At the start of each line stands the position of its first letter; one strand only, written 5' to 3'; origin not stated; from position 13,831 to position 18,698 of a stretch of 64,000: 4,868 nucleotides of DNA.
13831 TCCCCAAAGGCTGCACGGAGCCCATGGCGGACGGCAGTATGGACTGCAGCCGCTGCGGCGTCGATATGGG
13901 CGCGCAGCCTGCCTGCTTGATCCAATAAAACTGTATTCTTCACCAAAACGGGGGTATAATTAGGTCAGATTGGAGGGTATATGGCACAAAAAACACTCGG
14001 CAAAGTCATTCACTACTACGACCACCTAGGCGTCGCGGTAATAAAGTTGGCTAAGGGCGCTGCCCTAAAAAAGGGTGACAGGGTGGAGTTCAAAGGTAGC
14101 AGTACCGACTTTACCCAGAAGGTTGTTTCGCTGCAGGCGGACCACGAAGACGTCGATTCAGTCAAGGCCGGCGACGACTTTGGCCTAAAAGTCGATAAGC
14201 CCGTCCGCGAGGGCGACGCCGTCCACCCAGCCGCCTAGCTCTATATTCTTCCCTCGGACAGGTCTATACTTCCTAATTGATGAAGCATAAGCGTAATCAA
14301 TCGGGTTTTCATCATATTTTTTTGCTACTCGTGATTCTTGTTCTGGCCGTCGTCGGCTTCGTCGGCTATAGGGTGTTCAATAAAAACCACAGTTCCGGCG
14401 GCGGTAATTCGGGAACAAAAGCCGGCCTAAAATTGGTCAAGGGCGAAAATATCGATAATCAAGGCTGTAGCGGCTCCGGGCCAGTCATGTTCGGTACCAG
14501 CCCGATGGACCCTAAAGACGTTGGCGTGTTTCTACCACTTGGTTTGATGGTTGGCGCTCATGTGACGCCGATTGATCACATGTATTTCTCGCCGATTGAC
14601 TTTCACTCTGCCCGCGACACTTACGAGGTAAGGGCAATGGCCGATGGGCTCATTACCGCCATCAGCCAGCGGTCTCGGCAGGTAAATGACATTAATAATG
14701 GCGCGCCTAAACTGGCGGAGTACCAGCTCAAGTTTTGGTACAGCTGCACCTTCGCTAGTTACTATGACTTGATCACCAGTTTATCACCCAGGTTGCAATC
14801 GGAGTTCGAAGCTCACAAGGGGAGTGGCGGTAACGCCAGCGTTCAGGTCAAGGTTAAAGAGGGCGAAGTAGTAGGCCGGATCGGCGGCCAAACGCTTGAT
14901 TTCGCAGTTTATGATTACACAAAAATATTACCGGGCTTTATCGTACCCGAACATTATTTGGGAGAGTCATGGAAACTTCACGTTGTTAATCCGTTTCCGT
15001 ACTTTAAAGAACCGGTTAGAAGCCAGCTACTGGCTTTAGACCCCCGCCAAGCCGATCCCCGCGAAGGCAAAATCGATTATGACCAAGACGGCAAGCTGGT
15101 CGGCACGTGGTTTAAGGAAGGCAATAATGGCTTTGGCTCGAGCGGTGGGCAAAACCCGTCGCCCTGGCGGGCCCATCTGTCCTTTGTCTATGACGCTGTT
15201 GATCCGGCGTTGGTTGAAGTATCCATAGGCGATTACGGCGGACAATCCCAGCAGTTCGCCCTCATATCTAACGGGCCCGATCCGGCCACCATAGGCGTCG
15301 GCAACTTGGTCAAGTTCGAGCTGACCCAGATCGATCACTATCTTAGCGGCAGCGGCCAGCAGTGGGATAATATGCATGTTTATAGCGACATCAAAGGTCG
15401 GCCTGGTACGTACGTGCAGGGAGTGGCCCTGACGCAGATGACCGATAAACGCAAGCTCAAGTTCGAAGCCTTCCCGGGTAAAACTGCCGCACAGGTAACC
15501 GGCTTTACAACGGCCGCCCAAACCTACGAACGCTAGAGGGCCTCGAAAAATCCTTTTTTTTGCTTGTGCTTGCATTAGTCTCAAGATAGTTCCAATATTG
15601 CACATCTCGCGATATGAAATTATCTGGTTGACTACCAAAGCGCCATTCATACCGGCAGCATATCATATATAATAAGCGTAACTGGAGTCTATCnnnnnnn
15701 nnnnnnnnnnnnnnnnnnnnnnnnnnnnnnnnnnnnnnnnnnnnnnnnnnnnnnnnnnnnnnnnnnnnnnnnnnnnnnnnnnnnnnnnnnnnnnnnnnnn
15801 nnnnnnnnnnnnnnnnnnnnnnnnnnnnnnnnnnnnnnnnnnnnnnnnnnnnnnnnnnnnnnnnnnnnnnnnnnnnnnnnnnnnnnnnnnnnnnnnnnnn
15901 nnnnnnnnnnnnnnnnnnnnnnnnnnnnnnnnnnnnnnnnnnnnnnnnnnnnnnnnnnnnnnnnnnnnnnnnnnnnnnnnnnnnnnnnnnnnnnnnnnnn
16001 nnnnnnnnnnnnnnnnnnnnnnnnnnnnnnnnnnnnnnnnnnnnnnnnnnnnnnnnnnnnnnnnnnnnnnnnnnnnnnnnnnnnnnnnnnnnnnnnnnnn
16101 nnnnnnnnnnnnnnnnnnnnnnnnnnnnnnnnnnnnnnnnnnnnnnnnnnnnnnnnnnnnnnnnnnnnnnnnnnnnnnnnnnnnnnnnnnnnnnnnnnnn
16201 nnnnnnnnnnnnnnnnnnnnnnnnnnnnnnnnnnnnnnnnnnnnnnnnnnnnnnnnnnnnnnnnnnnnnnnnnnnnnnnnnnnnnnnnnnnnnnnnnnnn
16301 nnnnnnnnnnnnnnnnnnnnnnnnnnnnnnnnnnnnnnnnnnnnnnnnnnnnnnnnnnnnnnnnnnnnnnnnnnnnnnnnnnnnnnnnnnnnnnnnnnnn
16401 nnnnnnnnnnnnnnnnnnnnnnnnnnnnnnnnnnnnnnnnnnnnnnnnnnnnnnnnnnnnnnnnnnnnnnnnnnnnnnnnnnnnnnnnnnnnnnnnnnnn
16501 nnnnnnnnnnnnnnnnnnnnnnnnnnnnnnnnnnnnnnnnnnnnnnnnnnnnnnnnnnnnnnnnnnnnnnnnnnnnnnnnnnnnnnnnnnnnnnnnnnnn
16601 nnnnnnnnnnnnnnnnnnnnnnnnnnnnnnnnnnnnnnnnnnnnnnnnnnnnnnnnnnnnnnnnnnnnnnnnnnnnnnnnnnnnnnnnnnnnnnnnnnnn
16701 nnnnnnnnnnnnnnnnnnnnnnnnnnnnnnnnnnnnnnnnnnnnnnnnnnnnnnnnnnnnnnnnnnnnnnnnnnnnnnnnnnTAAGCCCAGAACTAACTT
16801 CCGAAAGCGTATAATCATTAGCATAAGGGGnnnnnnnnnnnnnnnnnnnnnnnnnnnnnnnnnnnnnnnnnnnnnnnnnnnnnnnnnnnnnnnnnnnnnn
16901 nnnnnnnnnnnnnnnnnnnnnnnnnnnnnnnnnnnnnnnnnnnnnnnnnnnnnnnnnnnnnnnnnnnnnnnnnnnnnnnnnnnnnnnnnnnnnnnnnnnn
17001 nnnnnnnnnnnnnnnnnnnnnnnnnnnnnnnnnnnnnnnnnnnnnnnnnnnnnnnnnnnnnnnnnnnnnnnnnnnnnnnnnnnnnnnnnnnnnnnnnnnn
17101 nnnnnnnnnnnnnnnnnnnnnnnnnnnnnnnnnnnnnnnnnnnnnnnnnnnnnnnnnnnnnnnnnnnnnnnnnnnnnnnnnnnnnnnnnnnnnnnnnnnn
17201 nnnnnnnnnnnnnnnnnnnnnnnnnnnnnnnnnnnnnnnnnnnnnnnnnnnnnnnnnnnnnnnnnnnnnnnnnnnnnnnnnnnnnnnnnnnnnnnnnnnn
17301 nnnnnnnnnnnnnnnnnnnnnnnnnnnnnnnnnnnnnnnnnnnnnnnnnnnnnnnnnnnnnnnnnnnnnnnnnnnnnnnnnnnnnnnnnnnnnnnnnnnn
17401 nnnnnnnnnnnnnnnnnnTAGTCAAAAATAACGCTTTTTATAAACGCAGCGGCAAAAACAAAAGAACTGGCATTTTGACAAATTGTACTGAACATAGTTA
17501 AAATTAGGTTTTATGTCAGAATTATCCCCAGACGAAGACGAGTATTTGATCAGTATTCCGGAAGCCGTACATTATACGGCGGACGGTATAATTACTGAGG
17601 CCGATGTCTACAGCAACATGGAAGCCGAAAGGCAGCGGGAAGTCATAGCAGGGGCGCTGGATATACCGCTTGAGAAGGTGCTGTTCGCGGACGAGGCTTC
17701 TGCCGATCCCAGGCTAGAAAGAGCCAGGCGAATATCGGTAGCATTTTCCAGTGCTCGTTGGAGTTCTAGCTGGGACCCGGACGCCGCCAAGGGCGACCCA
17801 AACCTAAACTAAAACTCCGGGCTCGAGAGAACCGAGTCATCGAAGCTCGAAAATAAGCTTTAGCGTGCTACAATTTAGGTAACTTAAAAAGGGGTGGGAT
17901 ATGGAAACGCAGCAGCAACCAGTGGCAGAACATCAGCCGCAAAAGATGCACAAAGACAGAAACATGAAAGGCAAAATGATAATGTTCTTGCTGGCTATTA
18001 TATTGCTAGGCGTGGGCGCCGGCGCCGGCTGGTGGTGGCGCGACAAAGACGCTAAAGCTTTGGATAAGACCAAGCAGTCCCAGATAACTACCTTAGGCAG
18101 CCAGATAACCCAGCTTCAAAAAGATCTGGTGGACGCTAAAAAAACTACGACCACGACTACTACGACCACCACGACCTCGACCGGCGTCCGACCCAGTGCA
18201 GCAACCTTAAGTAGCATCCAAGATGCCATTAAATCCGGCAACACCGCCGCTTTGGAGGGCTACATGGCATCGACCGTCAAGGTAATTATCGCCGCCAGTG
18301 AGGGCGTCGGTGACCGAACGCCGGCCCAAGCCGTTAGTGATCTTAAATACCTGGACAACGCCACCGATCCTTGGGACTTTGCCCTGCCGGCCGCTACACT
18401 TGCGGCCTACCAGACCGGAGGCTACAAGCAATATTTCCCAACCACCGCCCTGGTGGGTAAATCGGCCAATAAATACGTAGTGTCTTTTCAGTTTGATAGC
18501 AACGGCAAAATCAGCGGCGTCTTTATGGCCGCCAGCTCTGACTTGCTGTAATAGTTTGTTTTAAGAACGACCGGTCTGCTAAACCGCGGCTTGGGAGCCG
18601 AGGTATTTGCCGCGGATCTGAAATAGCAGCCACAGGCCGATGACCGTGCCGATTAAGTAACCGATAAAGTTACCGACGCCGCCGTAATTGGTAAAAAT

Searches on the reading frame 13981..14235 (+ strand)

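Call 99: search_protein_families(library=pfam, proteins=[window:13981-14235:+], max_evalue=0.01)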
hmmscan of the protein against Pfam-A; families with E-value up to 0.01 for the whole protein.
window:13981-14235:+ (85 aa): 2 families
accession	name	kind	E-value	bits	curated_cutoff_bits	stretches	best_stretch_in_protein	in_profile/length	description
PF03144.31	GTP_EFTU_D2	-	4.2e-05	24.3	30.3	1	29-71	13-58/73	Elongation factor Tu domain 2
PF02933.23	CDC48_2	-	0.0097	16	22.4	0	19-63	9-51/64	Cell division protein 48 (CDC48), domain 2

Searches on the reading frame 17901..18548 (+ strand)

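Call 99: search_protein_families(library=pfam, proteins=[window:17901-18548:+], max_evalue=0.01)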
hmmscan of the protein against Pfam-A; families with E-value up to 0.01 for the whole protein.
window:17901-18548:+ (216 aa): 2 families
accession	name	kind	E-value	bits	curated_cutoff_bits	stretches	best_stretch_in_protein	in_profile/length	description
PF16022.11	DUF4783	-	0.0012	19.3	24.1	1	104-144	2-42/102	Domain of unknown function (DUF4783)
PF14282.11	FlxA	-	0.0069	16.9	26.3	1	52-93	48-89/101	FlxA-like protein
